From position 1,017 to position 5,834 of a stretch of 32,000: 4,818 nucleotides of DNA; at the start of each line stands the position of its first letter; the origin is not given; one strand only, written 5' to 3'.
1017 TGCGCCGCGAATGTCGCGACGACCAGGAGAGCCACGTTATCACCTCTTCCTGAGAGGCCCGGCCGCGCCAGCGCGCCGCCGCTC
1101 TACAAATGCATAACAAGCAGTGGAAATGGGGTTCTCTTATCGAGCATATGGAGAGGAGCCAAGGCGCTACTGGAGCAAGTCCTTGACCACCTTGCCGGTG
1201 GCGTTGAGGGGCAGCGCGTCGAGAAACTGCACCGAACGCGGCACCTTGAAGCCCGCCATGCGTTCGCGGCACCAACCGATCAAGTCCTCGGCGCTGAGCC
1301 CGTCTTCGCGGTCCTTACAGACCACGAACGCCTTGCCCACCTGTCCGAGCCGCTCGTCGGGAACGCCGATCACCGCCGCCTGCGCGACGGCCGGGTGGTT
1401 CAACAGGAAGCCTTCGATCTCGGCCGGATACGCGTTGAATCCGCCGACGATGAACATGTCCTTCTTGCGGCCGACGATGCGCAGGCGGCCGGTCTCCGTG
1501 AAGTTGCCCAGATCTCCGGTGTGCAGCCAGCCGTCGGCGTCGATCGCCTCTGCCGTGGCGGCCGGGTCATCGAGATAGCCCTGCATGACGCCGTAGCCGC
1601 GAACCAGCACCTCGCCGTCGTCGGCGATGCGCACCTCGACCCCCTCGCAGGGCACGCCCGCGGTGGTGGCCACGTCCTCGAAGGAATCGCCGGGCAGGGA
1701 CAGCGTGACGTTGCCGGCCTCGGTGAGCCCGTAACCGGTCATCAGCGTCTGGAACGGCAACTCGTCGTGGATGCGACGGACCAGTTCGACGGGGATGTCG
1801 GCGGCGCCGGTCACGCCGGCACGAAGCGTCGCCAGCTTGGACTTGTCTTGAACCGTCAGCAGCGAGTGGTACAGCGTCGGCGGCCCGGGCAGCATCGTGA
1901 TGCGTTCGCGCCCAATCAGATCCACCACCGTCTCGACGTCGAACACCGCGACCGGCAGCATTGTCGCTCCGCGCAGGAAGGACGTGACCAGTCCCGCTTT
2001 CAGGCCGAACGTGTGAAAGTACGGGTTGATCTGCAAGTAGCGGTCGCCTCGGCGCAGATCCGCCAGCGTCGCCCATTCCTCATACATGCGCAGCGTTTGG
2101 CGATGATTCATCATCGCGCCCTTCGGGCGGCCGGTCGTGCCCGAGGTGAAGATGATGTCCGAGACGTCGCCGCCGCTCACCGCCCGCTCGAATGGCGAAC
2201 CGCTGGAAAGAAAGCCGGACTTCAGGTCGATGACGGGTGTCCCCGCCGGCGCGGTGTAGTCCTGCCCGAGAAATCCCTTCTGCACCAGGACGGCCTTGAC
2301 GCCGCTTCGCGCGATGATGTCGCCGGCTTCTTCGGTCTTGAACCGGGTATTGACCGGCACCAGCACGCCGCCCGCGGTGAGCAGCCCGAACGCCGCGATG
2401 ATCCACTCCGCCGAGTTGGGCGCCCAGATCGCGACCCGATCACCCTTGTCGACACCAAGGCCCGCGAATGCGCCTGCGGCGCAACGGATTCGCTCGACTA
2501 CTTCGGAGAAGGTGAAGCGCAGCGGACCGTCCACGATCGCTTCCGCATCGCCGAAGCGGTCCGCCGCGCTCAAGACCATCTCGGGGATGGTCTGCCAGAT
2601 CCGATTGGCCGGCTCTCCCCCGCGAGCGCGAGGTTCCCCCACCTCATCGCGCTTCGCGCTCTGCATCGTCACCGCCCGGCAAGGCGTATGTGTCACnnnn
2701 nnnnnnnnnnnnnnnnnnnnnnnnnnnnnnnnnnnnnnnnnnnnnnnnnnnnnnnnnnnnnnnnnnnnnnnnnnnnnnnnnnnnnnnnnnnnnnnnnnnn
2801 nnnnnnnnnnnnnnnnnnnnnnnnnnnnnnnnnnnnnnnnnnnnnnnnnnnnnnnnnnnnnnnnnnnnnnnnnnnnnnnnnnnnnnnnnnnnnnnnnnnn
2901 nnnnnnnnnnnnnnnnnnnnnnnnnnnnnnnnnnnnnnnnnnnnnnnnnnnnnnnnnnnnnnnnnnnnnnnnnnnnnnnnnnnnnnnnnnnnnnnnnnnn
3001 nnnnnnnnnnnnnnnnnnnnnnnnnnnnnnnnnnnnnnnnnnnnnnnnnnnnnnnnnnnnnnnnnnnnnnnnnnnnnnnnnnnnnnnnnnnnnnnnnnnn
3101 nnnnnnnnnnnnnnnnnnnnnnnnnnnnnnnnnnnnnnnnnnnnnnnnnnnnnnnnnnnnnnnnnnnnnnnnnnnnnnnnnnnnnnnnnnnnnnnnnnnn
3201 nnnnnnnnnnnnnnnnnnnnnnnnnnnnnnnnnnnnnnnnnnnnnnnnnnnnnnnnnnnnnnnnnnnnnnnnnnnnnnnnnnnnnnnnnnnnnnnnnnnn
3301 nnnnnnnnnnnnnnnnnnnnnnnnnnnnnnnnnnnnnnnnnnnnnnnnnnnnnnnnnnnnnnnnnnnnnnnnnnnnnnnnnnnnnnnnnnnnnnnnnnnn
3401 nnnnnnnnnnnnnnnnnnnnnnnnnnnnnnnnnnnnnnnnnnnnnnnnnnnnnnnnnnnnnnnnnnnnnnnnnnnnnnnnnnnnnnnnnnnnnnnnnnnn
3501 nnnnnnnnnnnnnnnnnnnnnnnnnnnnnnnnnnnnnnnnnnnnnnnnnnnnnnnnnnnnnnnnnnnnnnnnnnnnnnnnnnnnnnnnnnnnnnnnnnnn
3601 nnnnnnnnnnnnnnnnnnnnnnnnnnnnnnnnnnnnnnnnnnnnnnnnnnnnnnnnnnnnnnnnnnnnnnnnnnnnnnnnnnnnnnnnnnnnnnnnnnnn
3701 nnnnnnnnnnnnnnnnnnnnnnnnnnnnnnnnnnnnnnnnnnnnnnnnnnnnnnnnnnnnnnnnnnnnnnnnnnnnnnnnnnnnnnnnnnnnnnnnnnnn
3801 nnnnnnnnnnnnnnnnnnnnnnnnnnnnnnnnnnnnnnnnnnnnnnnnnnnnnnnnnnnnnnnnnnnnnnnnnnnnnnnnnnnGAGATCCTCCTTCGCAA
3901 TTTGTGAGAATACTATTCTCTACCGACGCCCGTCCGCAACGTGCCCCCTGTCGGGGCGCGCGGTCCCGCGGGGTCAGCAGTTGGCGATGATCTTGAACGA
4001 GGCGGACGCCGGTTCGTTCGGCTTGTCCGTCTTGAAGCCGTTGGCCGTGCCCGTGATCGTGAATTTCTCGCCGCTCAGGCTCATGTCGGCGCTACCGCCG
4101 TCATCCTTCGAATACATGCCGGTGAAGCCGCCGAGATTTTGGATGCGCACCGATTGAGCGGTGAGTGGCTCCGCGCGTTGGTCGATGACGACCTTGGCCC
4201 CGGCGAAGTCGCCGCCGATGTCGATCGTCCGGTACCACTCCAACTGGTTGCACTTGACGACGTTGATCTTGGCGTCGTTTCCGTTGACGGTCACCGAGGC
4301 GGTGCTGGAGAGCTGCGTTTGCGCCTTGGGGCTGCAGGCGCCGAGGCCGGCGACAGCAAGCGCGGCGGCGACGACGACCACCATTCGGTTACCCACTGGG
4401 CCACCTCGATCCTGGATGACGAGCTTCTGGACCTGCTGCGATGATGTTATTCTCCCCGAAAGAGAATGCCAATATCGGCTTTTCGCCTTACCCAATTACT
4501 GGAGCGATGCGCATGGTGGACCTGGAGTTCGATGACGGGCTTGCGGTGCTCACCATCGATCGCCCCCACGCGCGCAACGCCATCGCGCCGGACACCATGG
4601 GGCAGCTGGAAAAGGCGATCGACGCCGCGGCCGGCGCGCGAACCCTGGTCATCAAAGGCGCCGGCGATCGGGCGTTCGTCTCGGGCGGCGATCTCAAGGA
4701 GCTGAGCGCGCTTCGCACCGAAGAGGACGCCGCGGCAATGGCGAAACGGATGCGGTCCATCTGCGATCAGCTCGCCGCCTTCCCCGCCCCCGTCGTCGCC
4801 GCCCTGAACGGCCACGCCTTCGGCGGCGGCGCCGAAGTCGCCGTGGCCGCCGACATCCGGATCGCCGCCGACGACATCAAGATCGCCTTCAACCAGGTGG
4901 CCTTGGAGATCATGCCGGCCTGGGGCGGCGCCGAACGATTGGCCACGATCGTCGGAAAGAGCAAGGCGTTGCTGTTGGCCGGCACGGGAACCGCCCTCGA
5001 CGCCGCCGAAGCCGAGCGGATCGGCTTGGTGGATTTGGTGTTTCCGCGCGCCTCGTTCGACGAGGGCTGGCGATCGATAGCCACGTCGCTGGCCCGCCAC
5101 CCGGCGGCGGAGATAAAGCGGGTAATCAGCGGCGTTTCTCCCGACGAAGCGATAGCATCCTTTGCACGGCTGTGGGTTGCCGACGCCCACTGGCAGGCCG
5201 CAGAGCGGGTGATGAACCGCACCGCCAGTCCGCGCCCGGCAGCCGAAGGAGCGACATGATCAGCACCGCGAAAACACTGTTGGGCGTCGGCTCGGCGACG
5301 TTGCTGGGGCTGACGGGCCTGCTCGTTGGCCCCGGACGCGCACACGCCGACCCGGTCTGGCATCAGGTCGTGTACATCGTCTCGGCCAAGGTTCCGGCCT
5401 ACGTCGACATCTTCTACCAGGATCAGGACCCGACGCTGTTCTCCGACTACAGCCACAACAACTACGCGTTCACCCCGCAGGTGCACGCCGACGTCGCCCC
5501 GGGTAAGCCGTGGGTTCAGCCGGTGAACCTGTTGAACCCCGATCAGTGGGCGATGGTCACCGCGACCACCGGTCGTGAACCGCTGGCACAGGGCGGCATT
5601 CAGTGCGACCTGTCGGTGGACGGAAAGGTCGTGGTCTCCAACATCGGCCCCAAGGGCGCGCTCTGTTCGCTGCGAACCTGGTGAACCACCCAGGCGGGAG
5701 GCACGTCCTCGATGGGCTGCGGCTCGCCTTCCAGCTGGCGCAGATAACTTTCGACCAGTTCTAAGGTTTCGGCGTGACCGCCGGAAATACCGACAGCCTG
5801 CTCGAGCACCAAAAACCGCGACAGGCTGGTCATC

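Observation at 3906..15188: AT-rich palindrome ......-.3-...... found only in promoter-proximal positions of mce-flanking genes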

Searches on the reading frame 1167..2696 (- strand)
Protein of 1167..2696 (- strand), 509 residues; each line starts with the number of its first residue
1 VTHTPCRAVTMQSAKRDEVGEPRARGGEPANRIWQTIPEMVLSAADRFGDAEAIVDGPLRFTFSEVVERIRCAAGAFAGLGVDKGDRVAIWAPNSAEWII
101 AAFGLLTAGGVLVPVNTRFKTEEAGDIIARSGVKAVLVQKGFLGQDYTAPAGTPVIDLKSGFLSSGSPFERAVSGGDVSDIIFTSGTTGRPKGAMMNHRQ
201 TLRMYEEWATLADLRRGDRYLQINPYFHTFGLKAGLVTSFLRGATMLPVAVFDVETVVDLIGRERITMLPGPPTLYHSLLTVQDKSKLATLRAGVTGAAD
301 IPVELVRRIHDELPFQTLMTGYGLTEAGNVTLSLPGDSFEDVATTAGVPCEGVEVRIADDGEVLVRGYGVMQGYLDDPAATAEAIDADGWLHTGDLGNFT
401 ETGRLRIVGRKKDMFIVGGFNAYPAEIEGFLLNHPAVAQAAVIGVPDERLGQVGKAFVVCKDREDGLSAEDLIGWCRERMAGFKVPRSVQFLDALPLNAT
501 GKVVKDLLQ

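Call 8: search_protein_families(library=pfam, proteins=[window:1167-2696:-])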
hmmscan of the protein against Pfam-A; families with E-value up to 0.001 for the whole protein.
window:1167-2696:- (509 aa): 2 families
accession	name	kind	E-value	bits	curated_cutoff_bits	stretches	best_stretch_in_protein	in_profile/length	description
PF00501.34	AMP-binding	-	1.3e-74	251.7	29.9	1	44-375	4-384/384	AMP-binding enzyme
PF13193.12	AMP-binding_C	-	7e-23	81.8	24.5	1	426-502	1-76/76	AMP-binding enzyme C-terminal domain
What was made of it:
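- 1167..3883 (-): Regulated operon: Amidohydro_2 protein (2693-3883) and FadD3-family acyl-CoA ligase (1167-2696). Pfam (call 8).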

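Call 43: search_protein_families(library=ncbifam, proteins=[window:1167-2696:-], max_evalue=0.00001)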
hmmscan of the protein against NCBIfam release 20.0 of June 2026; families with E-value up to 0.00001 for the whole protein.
window:1167-2696:- (509 aa): 105 families (the best 25 are shown)
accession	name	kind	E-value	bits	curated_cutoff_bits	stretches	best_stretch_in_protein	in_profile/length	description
NF005801.1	PRK07656.1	equivalog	1.3e-225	749.7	657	1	35-509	1-500/500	FadD3 family acyl-CoA ligase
NF004837.0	PRK06187.1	subfamily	1.4e-109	366.8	476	2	173-508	167-518/531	long-chain-fatty-acid--CoA ligase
NF009233.0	PRK12583.1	subfamily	1.4e-102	343.9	832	2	172-506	197-544/558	fatty acid CoA ligase family protein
NF006182.0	PRK08316.1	subfamily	9.2e-92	308.2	663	1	35-506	11-511/523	fatty acyl-CoA synthetase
NF052580.1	Str24CoAsynCasG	equivalog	3.9e-84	282.9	750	1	41-506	46-544/548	steroid-24-oyl-CoA synthetase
NF006181.0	PRK08314.1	subfamily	2.6e-81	273.6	705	2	166-509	194-551/563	long-chain-fatty-acid--CoA ligase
NF005702.0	PRK07514.1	subfamily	8.7e-80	268.5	558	1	56-508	25-496/506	malonyl-CoA synthase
TIGR01923.1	menE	equivalog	5.7e-78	262.7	330.15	1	62-505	1-439/442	o-succinylbenzoate--CoA ligase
NF004114.0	PRK05605.1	equivalog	1.4e-77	261.4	766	2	173-505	218-562/575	long-chain-fatty-acid--CoA ligase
NF006572.0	PRK09088.1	equivalog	4.8e-74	249.8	696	1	59-508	27-483/491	acyl-CoA synthetase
NF005307.0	PRK06839.1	equivalog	7.1e-74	249.2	748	1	53-508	20-489/496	o-succinylbenzoate--CoA ligase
NF004758.0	PRK06087.1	equivalog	1.1e-73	248.5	736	2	172-508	184-531/548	medium-chain fatty-acid--CoA ligase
NF006523.0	PRK08974.1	equivalog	3.7e-73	246.5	884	2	173-507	203-548/561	long-chain-fatty-acid--CoA ligase FadD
NF002966.0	PRK03640.1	equivalog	9e-73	245.5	556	1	50-507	17-475/483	o-succinylbenzoate--CoA ligase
NF006020.0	PRK08162.1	subfamily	6.3e-72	242.6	677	2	181-507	188-533/545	acyl-CoA synthetase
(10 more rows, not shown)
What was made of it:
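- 1167..3883 (-): NCBIfam FadD3-family equivalog, 750 bits against a cut-off of 657 (call 43).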

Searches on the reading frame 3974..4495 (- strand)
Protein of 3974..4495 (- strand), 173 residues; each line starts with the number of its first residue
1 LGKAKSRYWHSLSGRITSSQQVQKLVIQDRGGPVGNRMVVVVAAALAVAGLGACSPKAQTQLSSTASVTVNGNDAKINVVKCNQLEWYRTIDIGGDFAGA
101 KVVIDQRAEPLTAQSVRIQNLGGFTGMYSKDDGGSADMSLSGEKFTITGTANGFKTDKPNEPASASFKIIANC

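Call 8: search_protein_families(library=pfam, proteins=[window:3974-4495:-])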
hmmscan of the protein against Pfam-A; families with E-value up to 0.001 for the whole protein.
window:3974-4495:- (173 aa): 1 family
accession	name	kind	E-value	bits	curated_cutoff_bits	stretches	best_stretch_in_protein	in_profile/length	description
PF05481.17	Myco_19_kDa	-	2.1e-29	102.6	23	1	60-173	2-117/117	Mycobacterium 19 kDa lipoprotein antigen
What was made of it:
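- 3974..4384 (-): LpqH-type 19-kDa lipoprotein gene. The true start is about 4384-4396, not 4495. Pfam Myco_19_kDa (call 8).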

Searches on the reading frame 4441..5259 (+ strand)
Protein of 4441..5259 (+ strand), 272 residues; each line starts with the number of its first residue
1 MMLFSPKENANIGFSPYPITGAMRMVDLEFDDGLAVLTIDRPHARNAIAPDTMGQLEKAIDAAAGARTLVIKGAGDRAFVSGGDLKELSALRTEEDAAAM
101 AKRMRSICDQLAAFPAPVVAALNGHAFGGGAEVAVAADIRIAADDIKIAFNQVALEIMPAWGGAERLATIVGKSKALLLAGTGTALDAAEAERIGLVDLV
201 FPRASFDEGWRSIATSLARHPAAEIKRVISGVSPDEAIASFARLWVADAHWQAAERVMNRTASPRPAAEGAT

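Call 8: search_protein_families(library=pfam, proteins=[window:4441-5259:+])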
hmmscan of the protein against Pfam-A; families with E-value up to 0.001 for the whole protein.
window:4441-5259:+ (272 aa): 2 families
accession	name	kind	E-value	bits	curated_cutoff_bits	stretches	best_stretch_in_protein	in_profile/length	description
PF00378.25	ECH_1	-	1.4e-41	143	27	1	30-228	2-201/251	Enoyl-CoA hydratase/isomerase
PF16113.10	ECH_2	-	1.8e-27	97.2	27.2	1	35-234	2-204/335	Enoyl-CoA hydratase/isomerase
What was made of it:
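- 4507..5259 (+): Enoyl-CoA hydratase gene, divergent from LpqH. Pfam ECH_1 (call 8).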

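Call 43: search_protein_families(library=ncbifam, proteins=[window:4507-5259:+], max_evalue=0.00001)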
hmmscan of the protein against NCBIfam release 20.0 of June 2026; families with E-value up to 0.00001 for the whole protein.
window:4507-5259:+ (250 aa): 71 families (the best 25 are shown)
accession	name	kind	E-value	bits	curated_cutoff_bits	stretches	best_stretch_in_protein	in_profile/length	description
NF004475.0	PRK05809.1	subfamily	5e-41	140.9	394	1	3-198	5-202/260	short-chain-enoyl-CoA hydratase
NF005802.0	PRK07657.1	equivalog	1e-39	136.7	363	1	9-198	11-202/260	enoyl-CoA hydratase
NF005803.0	PRK07658.1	equivalog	2.8e-39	135.1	313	1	1-210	1-211/257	enoyl-CoA hydratase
NF004634.0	PRK05980.1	equivalog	2e-37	129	375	1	3-210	4-217/263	crotonase/enoyl-CoA hydratase family protein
NF006007.0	PRK08138.1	subfamily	3.7e-37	128.1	355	1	9-206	15-211/261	enoyl-CoA hydratase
NF004840.0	PRK06190.1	equivalog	5.3e-37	127.8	253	1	3-215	5-218/260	enoyl-CoA hydratase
NF004795.0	PRK06143.1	subfamily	2e-34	119.3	283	1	9-198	16-206/260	enoyl-CoA hydratase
NF007239.0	PRK09674.1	equivalog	1.3e-33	116.6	371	1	9-201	11-202/257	2,3-dehydroadipyl-CoA hydratase PaaF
NF006699.0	PRK09245.1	subfamily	6.5e-33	114.1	354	1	3-203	4-213/266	crotonase/enoyl-CoA hydratase family protein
NF051848.1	EnCoAHydtEchA19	equivalog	7e-33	114.3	400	1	6-198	4-200/258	enoyl-CoA hydratase EchA19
NF004781.0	PRK06127.1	subfamily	7.4e-33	114.3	291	1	7-197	16-210/269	enoyl-CoA hydratase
NF008363.0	PRK11154.1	equivalog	1.5e-32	112.5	869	1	9-185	13-195/708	fatty acid oxidation complex subunit alpha FadJ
NF004517.0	PRK05862.1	equivalog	2.9e-32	112.2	396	1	6-200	8-201/257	enoyl-CoA hydratase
NF004796.0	PRK06144.1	subfamily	3.6e-32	111.9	272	1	3-198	9-208/262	enoyl-CoA hydratase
NF006566.0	PRK09076.1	subfamily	5.3e-31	108.2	286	1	3-196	6-200/260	enoyl-CoA hydratase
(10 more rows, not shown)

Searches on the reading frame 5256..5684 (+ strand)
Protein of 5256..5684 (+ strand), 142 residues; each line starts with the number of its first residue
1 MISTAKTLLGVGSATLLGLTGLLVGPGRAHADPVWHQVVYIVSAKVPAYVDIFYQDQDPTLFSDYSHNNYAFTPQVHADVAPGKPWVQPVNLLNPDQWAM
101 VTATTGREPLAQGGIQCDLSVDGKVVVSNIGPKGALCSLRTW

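Call 49: search_protein_families(library=pfam, proteins=[window:5256-5684:+], max_evalue=0.001)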
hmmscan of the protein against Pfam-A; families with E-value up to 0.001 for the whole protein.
window:5256-5684:+ (142 aa): 0 families
